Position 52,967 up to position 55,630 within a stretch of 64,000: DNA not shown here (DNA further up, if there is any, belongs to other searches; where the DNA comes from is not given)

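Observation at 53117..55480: EF-G/EF-Tu-like translational GTPase fused to a YqgF/RuvX-type RNase H-fold nuclease domain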

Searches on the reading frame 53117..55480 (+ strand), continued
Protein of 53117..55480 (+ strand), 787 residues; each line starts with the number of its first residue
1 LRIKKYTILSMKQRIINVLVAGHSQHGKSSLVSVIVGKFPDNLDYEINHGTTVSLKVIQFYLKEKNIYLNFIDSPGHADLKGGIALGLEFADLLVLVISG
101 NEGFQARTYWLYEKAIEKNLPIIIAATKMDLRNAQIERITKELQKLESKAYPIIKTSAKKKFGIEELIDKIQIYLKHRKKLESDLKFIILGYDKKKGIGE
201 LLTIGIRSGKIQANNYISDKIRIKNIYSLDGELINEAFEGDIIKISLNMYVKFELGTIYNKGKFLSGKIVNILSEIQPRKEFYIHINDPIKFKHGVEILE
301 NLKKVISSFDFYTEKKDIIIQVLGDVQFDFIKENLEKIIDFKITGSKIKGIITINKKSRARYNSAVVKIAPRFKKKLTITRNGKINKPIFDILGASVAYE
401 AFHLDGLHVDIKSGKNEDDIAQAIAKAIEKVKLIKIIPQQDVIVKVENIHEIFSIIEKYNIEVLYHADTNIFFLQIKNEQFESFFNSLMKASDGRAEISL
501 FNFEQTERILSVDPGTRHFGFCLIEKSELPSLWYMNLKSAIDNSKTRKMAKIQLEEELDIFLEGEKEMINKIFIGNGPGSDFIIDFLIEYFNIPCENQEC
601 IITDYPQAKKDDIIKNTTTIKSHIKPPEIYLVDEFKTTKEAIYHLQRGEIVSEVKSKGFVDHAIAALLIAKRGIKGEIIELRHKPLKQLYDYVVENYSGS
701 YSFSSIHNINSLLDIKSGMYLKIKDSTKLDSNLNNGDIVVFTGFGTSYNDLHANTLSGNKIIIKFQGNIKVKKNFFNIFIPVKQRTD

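Call 5: find_homologous_proteins(query=window:53117-55480:+, max_evalue=0.00001)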
Query window:53117-55480:+ (787 aa): 177 proteins with E <= 0.00001 among 8000 candidates; the best 120 are listed.
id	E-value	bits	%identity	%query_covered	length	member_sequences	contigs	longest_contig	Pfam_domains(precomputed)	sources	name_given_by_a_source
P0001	0.0e+0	1328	77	99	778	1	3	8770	PF01926.30,PF08477.20,PF02421.25,PF00009.34,PF00071.29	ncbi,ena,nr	ncbi:MAG: GTP-binding protein [Candidatus Lokiarchaeota archaeon]|nr:GTP-binding protein [Candidatus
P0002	0.0e+0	1262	73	99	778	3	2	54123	PF01926.30,PF08477.20,PF00009.34,PF00071.29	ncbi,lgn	ncbi:MAG: GTP-binding protein [Promethearchaeia archaeon]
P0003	0.0e+0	1257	72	99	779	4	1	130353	PF01926.30,PF08477.20,PF02421.25,PF00009.34,PF03193.23,PF00071.29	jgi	jgi:small GTP-binding protein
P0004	0.0e+0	1250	71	99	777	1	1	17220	PF01926.30,PF00009.34,PF00071.29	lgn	-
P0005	0.0e+0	1214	69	99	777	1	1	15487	PF01926.30,PF02421.25,PF00009.34,PF00071.29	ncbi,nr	ncbi:MAG: GTP-binding protein [Candidatus Lokiarchaeota archaeon]|nr:GTP-binding protein [Candidatus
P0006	0.0e+0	1204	69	98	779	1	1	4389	PF01926.30,PF08477.20,PF02421.25,PF00009.34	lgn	-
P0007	0.0e+0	1196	70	99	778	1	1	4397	PF01926.30,PF08477.20,PF02421.25,PF00009.34,PF03193.23,PF00071.29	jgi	jgi:small GTP-binding protein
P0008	0.0e+0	1195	69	99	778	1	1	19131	PF01926.30,PF02421.25,PF00009.34,PF03193.23,PF00071.29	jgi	-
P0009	0.0e+0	1189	69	99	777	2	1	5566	PF01926.30,PF08477.20,PF02421.25,PF00009.34,PF03193.23,PF00071.29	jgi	jgi:small GTP-binding protein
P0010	0.0e+0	1188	69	98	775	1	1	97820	PF01926.30,PF00009.34,PF00071.29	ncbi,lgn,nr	ncbi:MAG: GTP-binding protein [Candidatus Lokiarchaeota archaeon]|nr:GTP-binding protein [Candidatus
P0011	0.0e+0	1187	69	99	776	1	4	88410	PF01926.30,PF08477.20,PF02421.25,PF00009.34,PF03193.23,PF00071.29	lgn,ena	-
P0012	0.0e+0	1175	68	98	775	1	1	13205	PF01926.30,PF08477.20,PF02421.25,PF00009.34,PF00071.29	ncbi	-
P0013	0.0e+0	1173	68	99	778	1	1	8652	PF01926.30,PF08477.20,PF02421.25,PF00009.34,PF00071.29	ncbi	-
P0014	0.0e+0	1170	66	99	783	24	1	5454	PF01926.30,PF08477.20,PF02421.25,PF00009.34,PF00071.29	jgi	-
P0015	0.0e+0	1146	66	98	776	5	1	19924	PF01926.30,PF02421.25,PF00009.34,PF00071.29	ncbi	ncbi:MAG: GTP-binding protein [Promethearchaeia archaeon]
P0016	0.0e+0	1144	66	99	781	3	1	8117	PF01926.30,PF02421.25,PF00009.34,PF00071.29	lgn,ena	-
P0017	0.0e+0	1137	67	99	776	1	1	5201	PF01926.30,PF02421.25,PF00009.34,PF00071.29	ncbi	ncbi:MAG: GTP-binding protein [Candidatus Hermodarchaeota archaeon]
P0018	0.0e+0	1136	66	99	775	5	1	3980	PF01926.30,PF08477.20,PF02421.25,PF00009.34,PF00071.29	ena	-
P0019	0.0e+0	1135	67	99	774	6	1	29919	PF01926.30,PF02421.25,PF00009.34,PF00071.29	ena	-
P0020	0.0e+0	1135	65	98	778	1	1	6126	PF01926.30,PF00009.34,PF00071.29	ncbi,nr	ncbi:MAG: GTP-binding protein [Promethearchaeota archaeon]|nr:MAG: GTP-binding protein [Candidatus L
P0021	0.0e+0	1130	66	98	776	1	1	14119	PF01926.30,PF02421.25,PF00009.34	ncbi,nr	ncbi:MAG: GTP-binding protein [Promethearchaeota archaeon]|nr:MAG: GTP-binding protein [Candidatus L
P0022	0.0e+0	1128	65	98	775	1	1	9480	PF01926.30,PF08477.20,PF02421.25,PF00009.34,PF00071.29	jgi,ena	-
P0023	0.0e+0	1120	64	98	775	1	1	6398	PF01926.30,PF08477.20,PF02421.25,PF00009.34,PF00071.29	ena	-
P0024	0.0e+0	1118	65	99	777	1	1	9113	PF01926.30,PF00009.34,PF00071.29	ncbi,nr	ncbi:MAG: GTP-binding protein [Candidatus Lokiarchaeota archaeon]|nr:GTP-binding protein [Candidatus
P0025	0.0e+0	1118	64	99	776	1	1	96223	PF01926.30,PF08477.20,PF02421.25,PF00009.34,PF00071.29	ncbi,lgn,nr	ncbi:MAG: GTP-binding protein [Candidatus Lokiarchaeota archaeon]|nr:GTP-binding protein [Candidatus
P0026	0.0e+0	1116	69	93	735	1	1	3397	PF00009.34,PF00071.29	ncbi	ncbi:MAG: hypothetical protein EU551_04740, partial [Promethearchaeota archaeon]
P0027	0.0e+0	1115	67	95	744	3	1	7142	PF01926.30,PF08477.20,PF00009.34,PF00071.29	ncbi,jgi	ncbi:MAG: GTP-binding protein [Promethearchaeota archaeon]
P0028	0.0e+0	1114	63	98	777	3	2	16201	PF01926.30,PF08477.20,PF00009.34,PF00071.29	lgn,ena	-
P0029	0.0e+0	1112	66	98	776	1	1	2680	PF01926.30,PF02421.25,PF00009.34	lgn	-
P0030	0.0e+0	1111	66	99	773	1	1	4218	PF01926.30,PF02421.25,PF00009.34,PF00071.29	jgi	jgi:small GTP-binding protein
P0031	0.0e+0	1110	63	99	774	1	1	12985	PF01926.30,PF02421.25,PF00009.34,PF00071.29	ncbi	-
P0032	0.0e+0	1106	64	99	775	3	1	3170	PF01926.30,PF08477.20,PF02421.25,PF00009.34,PF00071.29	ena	-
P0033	0.0e+0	1105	63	98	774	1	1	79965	PF01926.30,PF08477.20,PF00009.34,PF00071.29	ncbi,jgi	ncbi:MAG: GTP-binding protein [Promethearchaeota archaeon]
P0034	0.0e+0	1104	64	99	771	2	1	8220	PF01926.30,PF00009.34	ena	-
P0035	0.0e+0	1103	64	99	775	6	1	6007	PF01926.30,PF00009.34,PF00071.29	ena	-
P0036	0.0e+0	1099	64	99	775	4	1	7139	PF01926.30,PF00009.34,PF00071.29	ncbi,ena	-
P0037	0.0e+0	1098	62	98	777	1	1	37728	PF01926.30,PF08477.20,PF00009.34,PF03193.23,PF00071.29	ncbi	ncbi:MAG: GTP-binding protein [Promethearchaeia archaeon]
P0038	0.0e+0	1095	63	98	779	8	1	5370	PF01926.30,PF02421.25,PF00009.34,PF03193.23,PF00071.29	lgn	-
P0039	0.0e+0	1094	65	99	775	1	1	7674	PF01926.30,PF08477.20,PF02421.25,PF00009.34,PF00071.29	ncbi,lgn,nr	ncbi:MAG: GTP-binding protein [Candidatus Lokiarchaeota archaeon]|nr:GTP-binding protein [Candidatus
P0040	0.0e+0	1092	64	99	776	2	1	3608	PF01926.30,PF08477.20,PF00009.34,PF03193.23,PF00071.29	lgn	-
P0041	0.0e+0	1092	63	99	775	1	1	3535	PF01926.30,PF08477.20,PF02421.25,PF00009.34,PF00071.29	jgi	-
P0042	0.0e+0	1088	63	99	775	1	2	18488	PF01926.30,PF08477.20,PF02421.25,PF00009.34,PF00071.29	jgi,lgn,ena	-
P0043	0.0e+0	1086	62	99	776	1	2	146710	PF01926.30,PF08477.20,PF02421.25,PF00009.34,PF00071.29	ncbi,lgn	ncbi:MAG: GTP-binding protein [Promethearchaeota archaeon]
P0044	0.0e+0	1085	63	99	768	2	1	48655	PF01926.30,PF08477.20,PF00009.34,PF00071.29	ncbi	-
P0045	0.0e+0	1082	62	98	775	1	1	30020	PF01926.30,PF02421.25,PF00009.34,PF00071.29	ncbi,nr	ncbi:MAG: hypothetical protein BAJALOKI2v1_480002 [Promethearchaeota archaeon]|nr:MAG: hypothetical 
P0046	0.0e+0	1075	61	99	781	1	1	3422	PF01926.30,PF02421.25,PF00009.34,PF00071.29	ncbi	-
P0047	0.0e+0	1070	62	99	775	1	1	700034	PF01926.30,PF08477.20,PF02421.25,PF00009.34,PF00071.29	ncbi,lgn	-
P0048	0.0e+0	1063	62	99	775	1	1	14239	PF01926.30,PF08477.20,PF02421.25,PF00009.34,PF00071.29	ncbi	ncbi:MAG: GTP-binding protein [Promethearchaeota archaeon]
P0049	0.0e+0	1061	62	99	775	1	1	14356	PF01926.30,PF08477.20,PF02421.25,PF00009.34,PF00071.29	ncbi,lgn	ncbi:MAG: GTP-binding protein [Promethearchaeota archaeon]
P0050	0.0e+0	1060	64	98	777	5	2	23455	PF01926.30,PF08477.20,PF02421.25,PF00009.34,PF00071.29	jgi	-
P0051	0.0e+0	1059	60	98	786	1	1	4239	PF01926.30,PF00009.34,PF00071.29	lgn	-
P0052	0.0e+0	1057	63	99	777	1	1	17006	PF01926.30,PF02421.25,PF00009.34,PF00071.29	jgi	jgi:small GTP-binding protein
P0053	0.0e+0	1055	60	98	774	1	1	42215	PF01926.30,PF00009.34,PF00071.29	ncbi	-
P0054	0.0e+0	1044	62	98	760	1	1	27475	PF01926.30,PF00009.34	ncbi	-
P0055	0.0e+0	1043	62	96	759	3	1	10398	PF01926.30,PF08477.20,PF02421.25,PF00009.34,PF03193.23,PF00071.29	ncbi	-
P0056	0.0e+0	1039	63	98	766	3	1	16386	PF01926.30,PF08477.20,PF00009.34,PF00071.29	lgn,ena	-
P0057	0.0e+0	1033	62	98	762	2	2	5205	PF01926.30,PF02421.25,PF00009.34,PF00071.29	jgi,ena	-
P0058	0.0e+0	1031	60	98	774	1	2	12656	PF01926.30,PF08477.20,PF00009.34,PF00071.29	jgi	-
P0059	0.0e+0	1029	62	98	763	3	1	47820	PF01926.30,PF02421.25,PF00009.34,PF00071.29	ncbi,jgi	-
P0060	0.0e+0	1029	61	99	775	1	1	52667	PF01926.30,PF08477.20,PF00009.34,PF00071.29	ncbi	-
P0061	0.0e+0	1026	63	98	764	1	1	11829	PF01926.30,PF02421.25,PF00009.34,PF00071.29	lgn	-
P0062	0.0e+0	1022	61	98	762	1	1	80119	PF01926.30,PF02421.25,PF00009.34,PF00071.29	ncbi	ncbi:MAG: GTP-binding protein [Promethearchaeota archaeon]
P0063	0.0e+0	1021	59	99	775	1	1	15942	PF01926.30,PF08477.20,PF00009.34,PF00071.29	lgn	-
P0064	0.0e+0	1019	61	98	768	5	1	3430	PF01926.30,PF08477.20,PF00009.34,PF00071.29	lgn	-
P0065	0.0e+0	1018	61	98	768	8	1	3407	PF01926.30,PF02421.25,PF00009.34,PF00071.29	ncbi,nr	ncbi:MAG: GTP-binding protein [Candidatus Lokiarchaeota archaeon]|nr:GTP-binding protein [Candidatus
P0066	0.0e+0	1018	61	98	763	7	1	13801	PF01926.30,PF02421.25,PF00009.34,PF00071.29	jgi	-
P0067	0.0e+0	1016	60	98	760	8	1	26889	PF01926.30,PF02421.25,PF00009.34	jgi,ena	-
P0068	0.0e+0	1014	60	98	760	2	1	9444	PF01926.30,PF00009.34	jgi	jgi:small GTP-binding protein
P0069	0.0e+0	1014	61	98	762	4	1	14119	PF01926.30,PF02421.25,PF00009.34,PF00071.29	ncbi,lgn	-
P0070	0.0e+0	1012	59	98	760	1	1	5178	PF01926.30,PF02421.25,PF00009.34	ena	-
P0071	0.0e+0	1011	59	98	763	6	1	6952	PF01926.30,PF00009.34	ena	-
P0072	6.4e-298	1009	59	98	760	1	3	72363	PF01926.30,PF02421.25,PF00009.34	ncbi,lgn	-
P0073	8.9e-298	1008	62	98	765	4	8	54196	PF01926.30,PF02421.25,PF00009.34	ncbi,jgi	ncbi:MAG: GTP-binding protein [Promethearchaeota archaeon]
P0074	1.8e-296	1004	59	98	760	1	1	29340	PF01926.30,PF02421.25,PF00009.34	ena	-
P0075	1.9e-294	997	62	91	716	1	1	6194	PF00009.34,PF00071.29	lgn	-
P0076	1.9e-294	997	58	98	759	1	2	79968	PF01926.30,PF00009.34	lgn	-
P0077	3.9e-294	996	58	99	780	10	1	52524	PF01926.30,PF08477.20,PF02421.25,PF00009.34,PF00071.29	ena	-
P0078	1.2e-293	994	59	98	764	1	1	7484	PF01926.30,PF02421.25,PF00009.34,PF03193.23,PF00071.29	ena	-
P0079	1.6e-293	994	60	98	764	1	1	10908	PF01926.30,PF00009.34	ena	-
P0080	1.2e-292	991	59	98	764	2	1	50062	PF01926.30,PF00009.34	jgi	-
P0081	5.9e-292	989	58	98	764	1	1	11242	PF01926.30,PF00009.34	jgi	jgi:small GTP-binding protein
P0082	1.2e-291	988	62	93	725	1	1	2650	PF01926.30,PF08477.20,PF02421.25,PF00009.34,PF00071.29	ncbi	ncbi:MAG: GTP-binding protein, partial [Promethearchaeota archaeon]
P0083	1.3e-291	988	59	98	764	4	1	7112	PF01926.30,PF00009.34,PF03193.23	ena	-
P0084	2.3e-290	984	58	98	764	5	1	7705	PF01926.30,PF00009.34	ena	-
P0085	2.6e-287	974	58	99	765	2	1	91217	PF01926.30,PF00009.34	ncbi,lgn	-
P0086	6.2e-281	952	73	77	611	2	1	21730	PF01926.30,PF08477.20,PF02421.25,PF00009.34,PF00071.29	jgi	jgi:small GTP-binding protein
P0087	1.1e-254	866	58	89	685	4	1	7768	PF00009.34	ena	-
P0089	2.6e-235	802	59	81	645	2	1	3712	PF01926.30,PF00009.34,PF00071.29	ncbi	ncbi:MAG: GTP-binding protein [Promethearchaeota archaeon]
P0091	2.3e-205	703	63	66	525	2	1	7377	PF01926.30,PF02421.25,PF00009.34,PF00071.29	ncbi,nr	ncbi:MAG: GTP-binding protein, partial [Candidatus Lokiarchaeota archaeon]|nr:GTP-binding protein [C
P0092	1.2e-191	657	67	58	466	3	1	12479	PF01926.30,PF08477.20,PF00009.34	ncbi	ncbi:MAG: GTP-binding protein [Candidatus Lokiarchaeota archaeon]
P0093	1.6e-189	650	64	60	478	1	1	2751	PF01926.30,PF08477.20,PF02421.25,PF00009.34,PF00071.29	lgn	-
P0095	2.9e-124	434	33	99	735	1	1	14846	PF01926.30,PF02421.25,PF00009.34,PF03652.21,PF00071.29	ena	-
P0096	8.1e-122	426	32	99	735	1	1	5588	PF01926.30,PF02421.25,PF00009.34,PF03652.21,PF00071.29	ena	-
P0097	2.2e-117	412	33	98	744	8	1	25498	PF01926.30,PF00009.34,PF03652.21,PF00071.29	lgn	-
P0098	3.5e-115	404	33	98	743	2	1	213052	PF01926.30,PF09439.17,PF00009.34,PF03652.21,PF00071.29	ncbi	ncbi:MAG: GTP-binding protein [Candidatus Asgardarchaeia archaeon]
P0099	9.0e-13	66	32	23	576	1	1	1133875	PF01926.30,PF00679.31,PF06421.18,PF00009.34,PF03144.32,PF00071.29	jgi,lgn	jgi:GTP-binding protein LepA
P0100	2.4e-11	61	30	24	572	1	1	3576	PF01926.30,PF00679.31,PF06421.18,PF02421.25,PF00009.34,PF03144.32,PF00071.29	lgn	-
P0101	8.7e-11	59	31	24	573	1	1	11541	PF01926.30,PF00679.31,PF06421.18,PF00009.34,PF03144.32,PF00071.29,PF22042.3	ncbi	-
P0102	9.0e-11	59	30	24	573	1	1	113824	PF01926.30,PF00679.31,PF06421.18,PF00009.34,PF03144.32,PF00071.29,PF22042.3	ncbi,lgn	-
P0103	2.1e-10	58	33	20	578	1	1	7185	PF01926.30,PF00679.31,PF14492.13,PF06421.18,PF00009.34,PF03144.32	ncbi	-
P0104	6.6e-10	56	32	20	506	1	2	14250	PF01926.30,PF11987.14,PF14578.13,PF00350.30,PF00009.34,PF03144.32,PF22042.3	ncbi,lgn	-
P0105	6.7e-10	56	32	20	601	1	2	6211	PF01926.30,PF00679.31,PF14492.13,PF06421.18,PF00009.34,PF10662.16,PF03144.32,PF22042.3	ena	-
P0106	7.5e-10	56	32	20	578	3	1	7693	PF01926.30,PF00679.31,PF06421.18,PF00009.34,PF10662.16,PF03144.32,PF00071.29,PF22042.3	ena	-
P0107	9.5e-10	56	29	29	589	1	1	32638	PF01926.30,PF00679.31,PF14492.13,PF06421.18,PF00009.34,PF03144.32,PF22042.3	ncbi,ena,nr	ncbi:Elongation factor 4 [Candidatus Roizmanbacteria bacterium]|nr:Elongation factor 4 [Candidatus R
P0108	1.2e-9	56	31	20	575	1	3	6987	PF01926.30,PF00679.31,PF14492.13,PF06421.18,PF00009.34,PF03144.32,PF00071.29,PF22042.3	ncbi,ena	-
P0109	1.3e-9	55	30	24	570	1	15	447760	PF01926.30,PF00679.31,PF06421.18,PF00009.34,PF03144.32,PF22042.3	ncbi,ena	-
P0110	1.4e-9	55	30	24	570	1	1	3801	PF01926.30,PF00679.31,PF06421.18,PF00009.34,PF03144.32,PF22042.3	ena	-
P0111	1.5e-9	55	32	20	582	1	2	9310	PF01926.30,PF00679.31,PF14492.13,PF06421.18,PF00009.34,PF03144.32,PF22042.3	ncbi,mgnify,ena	mgnify:CR=1 FL=1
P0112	2.1e-9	55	30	20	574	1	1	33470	PF01926.30,PF00679.31,PF06421.18,PF00009.34,PF03144.32,PF22042.3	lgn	-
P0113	2.3e-9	55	37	17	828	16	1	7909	PF00679.31,PF00009.34,PF03764.25,PF05991.18,PF22042.3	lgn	-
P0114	2.9e-9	54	32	20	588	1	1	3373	PF01926.30,PF00679.31,PF14492.13,PF06421.18,PF00009.34,PF03144.32,PF22042.3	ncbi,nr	ncbi:MAG: hypothetical protein ACD_12C00328G0003 [uncultured bacterium]|nr:MAG: hypothetical protein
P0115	3.4e-9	54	32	20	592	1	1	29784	PF00679.31,PF14492.13,PF06421.18,PF00009.34,PF10662.16,PF03144.32,PF22042.3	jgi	-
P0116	3.7e-9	54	30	20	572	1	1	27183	PF01926.30,PF00679.31,PF06421.18,PF00009.34,PF03144.32,PF22042.3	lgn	-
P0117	3.8e-9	54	28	32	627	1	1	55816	PF01926.30,PF09107.18,PF09106.18,PF00009.34,PF25461.2,PF03144.32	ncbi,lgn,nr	ncbi:MAG: selenocysteine-specific translation elongation factor [Nitrospirae bacterium]|nr:selenocys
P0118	3.9e-9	54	31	20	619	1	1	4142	PF01926.30,PF00679.31,PF14492.13,PF06421.18,PF00009.34,PF03144.32,PF00071.29,PF22042.3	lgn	-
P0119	4.0e-9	54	31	20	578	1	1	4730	PF01926.30,PF00679.31,PF14492.13,PF06421.18,PF00009.34,PF03144.32,PF22042.3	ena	-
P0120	9.1e-9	53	31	20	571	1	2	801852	PF00679.31,PF14492.13,PF06421.18,PF00009.34,PF03144.32,PF22042.3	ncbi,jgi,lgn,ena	ncbi:MAG: translation elongation factor 4 [Patescibacteria group bacterium]|jgi:GTP-binding protein 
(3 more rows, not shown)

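Call 17: find_encoding_contigs(protein=P0047, flank=8000, max_places=2)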
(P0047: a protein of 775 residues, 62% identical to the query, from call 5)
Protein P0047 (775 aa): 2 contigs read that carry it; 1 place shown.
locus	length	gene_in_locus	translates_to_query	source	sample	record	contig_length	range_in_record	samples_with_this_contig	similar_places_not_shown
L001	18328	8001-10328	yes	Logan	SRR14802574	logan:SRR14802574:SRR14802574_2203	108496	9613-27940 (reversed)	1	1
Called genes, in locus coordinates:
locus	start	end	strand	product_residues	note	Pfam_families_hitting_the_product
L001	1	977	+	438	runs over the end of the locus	PF16656:Pur_ac_phosph_N, PF00149:Metallophos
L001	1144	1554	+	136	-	PF19036:Fuz_longin_1 (weak)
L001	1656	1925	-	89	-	-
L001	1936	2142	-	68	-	-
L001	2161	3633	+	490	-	PF00890:FAD_binding_2 (faint), PF01266:DAO, PF01946:Thi4 (faint), PF03486:HI0933_like (faint), PF05834:Lycopene_cycl (faint), PF07992:Pyr_redox_2 (faint), PF13450:NAD_binding_8 (weak), PF04324:Fer2_BFD, +1 more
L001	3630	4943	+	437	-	PF00070:Pyr_redox (faint), PF00890:FAD_binding_2 (weak), PF01266:DAO (weak), PF01946:Thi4 (weak), PF07992:Pyr_redox_2, PF12831:FAD_oxidored, PF13450:NAD_binding_8 (weak), PF13738:Pyr_redox_3 (weak), +1 more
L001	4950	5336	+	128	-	PF07892:DUF1667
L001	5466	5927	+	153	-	PF00102:Y_phosphatase (weak), PF00782:DSPc, PF22785:Tc-R-P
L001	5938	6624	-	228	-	PF13489:Methyltransf_23 (weak), PF08241:Methyltransf_11 (weak)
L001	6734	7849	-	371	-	PF04055:Radical_SAM, PF13186:SPASM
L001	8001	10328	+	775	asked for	PF00009:GTP_EFTU, PF00071:Ras, PF01926:MMR_HSR1, PF02421:FeoB_N (weak), PF08477:Roc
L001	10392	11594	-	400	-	PF00753:Lactamase_B (faint)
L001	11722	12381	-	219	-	PF27271:AF_1327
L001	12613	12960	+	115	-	-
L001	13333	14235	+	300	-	PF04055:Radical_SAM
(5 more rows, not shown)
